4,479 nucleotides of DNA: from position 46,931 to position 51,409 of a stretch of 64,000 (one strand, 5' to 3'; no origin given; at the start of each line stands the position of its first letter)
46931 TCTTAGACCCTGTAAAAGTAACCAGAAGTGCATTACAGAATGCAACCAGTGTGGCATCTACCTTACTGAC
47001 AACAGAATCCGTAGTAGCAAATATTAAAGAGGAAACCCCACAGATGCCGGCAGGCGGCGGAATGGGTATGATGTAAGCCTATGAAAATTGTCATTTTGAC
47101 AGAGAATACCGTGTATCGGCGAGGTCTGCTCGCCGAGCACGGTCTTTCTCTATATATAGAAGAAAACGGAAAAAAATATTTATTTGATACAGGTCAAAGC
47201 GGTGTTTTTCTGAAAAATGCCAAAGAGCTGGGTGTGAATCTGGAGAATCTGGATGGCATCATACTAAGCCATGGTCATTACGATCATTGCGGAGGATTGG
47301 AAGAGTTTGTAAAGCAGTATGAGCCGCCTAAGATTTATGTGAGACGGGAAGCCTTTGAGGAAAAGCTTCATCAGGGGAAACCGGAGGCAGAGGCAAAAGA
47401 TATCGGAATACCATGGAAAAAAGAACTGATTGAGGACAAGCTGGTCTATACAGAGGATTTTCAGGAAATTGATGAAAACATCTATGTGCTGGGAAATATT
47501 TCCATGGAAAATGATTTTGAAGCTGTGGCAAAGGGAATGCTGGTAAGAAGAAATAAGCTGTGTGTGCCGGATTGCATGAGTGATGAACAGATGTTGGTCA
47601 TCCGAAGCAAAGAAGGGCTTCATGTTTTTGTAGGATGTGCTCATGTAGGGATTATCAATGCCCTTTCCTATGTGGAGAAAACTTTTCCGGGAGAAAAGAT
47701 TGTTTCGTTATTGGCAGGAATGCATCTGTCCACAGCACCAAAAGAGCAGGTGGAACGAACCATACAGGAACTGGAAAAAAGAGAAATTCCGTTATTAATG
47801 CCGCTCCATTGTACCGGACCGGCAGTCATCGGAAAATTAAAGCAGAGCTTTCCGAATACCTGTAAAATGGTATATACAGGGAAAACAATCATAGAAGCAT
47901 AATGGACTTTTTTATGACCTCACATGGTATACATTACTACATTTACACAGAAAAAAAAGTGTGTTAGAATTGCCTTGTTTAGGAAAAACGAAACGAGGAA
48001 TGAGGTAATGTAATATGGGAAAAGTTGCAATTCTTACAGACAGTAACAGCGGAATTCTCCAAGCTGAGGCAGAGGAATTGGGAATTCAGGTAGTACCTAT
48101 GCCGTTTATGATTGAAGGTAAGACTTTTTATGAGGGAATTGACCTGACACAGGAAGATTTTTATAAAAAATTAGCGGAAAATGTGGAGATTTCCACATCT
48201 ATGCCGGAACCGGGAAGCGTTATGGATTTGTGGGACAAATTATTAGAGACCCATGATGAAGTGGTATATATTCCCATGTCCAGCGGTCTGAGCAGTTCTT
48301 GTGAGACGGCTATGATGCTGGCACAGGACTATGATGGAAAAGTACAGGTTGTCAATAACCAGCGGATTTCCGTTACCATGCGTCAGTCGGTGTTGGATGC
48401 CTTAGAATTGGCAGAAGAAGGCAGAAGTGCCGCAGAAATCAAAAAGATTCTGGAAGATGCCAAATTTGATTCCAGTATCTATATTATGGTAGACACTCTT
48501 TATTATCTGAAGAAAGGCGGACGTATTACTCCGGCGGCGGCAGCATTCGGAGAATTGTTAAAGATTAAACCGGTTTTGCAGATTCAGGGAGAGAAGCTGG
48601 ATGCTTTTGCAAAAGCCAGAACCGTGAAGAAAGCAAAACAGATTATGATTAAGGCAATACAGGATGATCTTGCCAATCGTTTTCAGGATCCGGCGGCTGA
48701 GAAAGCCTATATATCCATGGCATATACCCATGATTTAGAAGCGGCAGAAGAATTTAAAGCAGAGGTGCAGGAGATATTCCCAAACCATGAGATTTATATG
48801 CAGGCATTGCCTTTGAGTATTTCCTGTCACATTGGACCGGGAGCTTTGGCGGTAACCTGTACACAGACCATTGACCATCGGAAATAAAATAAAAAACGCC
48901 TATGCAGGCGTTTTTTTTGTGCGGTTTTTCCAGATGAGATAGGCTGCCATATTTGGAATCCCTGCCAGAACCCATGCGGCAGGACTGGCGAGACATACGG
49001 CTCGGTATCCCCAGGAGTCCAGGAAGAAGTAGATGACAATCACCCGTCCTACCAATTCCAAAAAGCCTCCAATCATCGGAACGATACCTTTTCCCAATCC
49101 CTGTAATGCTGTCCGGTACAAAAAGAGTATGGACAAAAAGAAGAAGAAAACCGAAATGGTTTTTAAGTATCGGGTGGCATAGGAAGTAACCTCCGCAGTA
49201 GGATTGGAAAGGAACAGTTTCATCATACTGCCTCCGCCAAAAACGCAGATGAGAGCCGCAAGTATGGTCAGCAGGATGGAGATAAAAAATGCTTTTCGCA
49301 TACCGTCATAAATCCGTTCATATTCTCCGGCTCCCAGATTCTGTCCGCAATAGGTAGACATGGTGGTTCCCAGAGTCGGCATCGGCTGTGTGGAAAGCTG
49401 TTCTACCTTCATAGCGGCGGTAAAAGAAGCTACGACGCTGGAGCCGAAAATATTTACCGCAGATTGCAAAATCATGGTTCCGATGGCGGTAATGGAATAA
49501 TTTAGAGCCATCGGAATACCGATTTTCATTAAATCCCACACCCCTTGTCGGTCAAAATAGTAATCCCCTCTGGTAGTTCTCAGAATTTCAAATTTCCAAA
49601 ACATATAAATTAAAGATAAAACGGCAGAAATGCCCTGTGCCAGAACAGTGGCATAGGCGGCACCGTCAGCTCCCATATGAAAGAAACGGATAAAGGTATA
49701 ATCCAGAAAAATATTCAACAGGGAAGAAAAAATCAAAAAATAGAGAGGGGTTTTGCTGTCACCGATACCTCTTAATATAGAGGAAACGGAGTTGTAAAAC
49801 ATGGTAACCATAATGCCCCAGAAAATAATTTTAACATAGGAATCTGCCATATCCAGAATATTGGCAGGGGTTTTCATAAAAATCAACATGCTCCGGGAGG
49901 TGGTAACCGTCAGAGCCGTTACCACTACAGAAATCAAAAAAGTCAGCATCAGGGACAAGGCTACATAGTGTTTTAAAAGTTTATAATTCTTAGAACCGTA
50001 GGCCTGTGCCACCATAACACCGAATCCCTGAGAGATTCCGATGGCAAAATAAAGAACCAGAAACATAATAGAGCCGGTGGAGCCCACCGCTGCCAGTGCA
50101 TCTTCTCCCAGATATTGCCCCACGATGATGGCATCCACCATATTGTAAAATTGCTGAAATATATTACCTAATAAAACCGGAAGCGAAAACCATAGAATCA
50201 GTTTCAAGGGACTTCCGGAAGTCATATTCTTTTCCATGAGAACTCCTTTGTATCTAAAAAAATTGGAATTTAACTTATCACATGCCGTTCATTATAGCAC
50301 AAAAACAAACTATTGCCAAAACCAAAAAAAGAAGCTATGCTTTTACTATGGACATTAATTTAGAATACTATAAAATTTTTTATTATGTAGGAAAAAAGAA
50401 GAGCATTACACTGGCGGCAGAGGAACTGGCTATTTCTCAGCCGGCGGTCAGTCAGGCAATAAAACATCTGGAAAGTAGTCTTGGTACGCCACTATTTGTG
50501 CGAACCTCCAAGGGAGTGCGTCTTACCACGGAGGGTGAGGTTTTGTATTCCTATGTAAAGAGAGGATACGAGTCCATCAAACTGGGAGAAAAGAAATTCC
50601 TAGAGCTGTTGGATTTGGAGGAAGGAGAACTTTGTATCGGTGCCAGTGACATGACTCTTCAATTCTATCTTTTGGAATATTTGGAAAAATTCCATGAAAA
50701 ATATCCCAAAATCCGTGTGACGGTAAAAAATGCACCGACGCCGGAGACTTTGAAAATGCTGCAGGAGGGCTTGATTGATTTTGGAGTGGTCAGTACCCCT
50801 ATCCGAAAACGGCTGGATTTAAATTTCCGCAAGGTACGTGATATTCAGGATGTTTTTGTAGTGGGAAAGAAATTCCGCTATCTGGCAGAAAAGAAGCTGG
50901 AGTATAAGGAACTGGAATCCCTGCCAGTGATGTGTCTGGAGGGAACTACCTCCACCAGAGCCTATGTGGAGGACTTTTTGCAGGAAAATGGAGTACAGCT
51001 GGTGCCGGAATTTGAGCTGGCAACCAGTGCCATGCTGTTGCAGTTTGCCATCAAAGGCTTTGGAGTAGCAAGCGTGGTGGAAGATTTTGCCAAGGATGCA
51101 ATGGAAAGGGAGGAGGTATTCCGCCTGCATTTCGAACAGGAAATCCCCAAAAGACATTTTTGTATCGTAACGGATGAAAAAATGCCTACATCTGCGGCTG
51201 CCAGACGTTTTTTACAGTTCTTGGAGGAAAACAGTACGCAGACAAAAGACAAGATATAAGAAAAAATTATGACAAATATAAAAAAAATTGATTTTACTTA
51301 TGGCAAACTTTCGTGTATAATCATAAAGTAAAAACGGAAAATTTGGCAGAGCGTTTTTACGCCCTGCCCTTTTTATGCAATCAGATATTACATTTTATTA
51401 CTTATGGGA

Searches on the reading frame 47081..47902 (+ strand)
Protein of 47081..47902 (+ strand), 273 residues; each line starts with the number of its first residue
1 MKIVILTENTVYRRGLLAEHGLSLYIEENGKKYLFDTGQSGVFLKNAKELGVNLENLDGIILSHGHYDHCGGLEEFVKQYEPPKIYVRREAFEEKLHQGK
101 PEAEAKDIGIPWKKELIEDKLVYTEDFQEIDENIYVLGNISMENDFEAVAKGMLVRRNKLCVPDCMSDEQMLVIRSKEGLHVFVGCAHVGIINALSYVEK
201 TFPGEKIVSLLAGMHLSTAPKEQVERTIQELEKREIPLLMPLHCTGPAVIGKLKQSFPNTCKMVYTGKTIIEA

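Call 71: search_protein_families(library=pfam, proteins=[window:47081-47902:+], max_evalue=0.00001)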
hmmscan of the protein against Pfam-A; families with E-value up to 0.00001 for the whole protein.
window:47081-47902:+ (273 aa): 3 families
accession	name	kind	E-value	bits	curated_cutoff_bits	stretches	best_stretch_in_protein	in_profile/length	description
PF00753.33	Lactamase_B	-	7.1e-18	65.7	22.7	1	21-109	6-96/196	Metallo-beta-lactamase superfamily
PF12706.13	Lactamase_B_2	-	1.8e-07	31.4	27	1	33-101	3-75/200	Beta-lactamase superfamily domain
PF23023.1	Anti-Pycsar_Apyc1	-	8.6e-06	25.8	50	0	27-77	26-74/250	Anti-Pycsar protein Apyc1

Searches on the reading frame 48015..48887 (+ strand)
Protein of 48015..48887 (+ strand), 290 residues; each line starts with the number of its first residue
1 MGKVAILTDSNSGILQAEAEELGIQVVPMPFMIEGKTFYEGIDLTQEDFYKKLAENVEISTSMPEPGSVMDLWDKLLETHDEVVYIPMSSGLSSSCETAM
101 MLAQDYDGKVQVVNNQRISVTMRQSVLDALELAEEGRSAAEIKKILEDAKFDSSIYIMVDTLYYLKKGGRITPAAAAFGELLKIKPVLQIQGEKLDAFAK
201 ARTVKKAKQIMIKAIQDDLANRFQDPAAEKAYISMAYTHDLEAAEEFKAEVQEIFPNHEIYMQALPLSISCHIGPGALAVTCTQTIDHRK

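Call 71: search_protein_families(library=pfam, proteins=[window:48015-48887:+], max_evalue=0.00001)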
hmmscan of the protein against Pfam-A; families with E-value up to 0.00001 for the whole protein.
window:48015-48887:+ (290 aa): 1 family
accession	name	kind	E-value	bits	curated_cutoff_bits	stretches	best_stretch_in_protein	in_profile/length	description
PF02645.21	DegV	-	1.2e-66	225.3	27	1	3-282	1-277/280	Uncharacterised protein, DegV family COG1307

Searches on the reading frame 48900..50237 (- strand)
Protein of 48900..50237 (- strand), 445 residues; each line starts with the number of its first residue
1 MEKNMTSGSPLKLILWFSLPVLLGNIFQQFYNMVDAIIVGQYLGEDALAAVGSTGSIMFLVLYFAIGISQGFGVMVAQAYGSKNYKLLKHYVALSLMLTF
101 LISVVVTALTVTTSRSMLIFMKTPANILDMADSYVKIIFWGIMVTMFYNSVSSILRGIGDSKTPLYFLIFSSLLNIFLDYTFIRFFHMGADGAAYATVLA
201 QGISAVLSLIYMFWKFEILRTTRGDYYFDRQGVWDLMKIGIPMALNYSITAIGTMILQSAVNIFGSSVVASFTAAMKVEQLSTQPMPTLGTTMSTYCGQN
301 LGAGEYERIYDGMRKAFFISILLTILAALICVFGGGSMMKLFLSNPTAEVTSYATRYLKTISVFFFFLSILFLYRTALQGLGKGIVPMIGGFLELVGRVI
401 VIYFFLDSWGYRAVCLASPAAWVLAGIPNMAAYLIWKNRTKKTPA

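Call 71: search_protein_families(library=pfam, proteins=[window:48900-50237:-], max_evalue=0.00001)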
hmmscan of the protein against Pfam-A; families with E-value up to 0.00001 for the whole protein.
window:48900-50237:- (445 aa): 1 family
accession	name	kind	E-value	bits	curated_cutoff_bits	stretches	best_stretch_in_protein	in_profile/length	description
PF01554.23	MatE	-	3.9e-59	199.4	24.9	2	20-181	1-161/161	MatE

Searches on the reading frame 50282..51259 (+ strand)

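Call 71: search_protein_families(library=pfam, proteins=[window:50282-51259:+], max_evalue=0.00001)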
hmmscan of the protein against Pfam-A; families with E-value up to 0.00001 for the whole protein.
window:50282-51259:+ (325 aa): 3 families
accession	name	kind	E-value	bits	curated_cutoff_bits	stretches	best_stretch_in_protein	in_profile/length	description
PF03466.25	LysR_substrate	-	2.9e-34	118.7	28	1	112-317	3-207/209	LysR substrate binding domain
PF00126.33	HTH_1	-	1.9e-20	73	26.6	1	29-86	3-60/60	Bacterial regulatory helix-turn-helix protein, lysR family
PF12849.12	PBP_like_2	-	2.7e-06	27.8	27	0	121-179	15-73/267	PBP superfamily domain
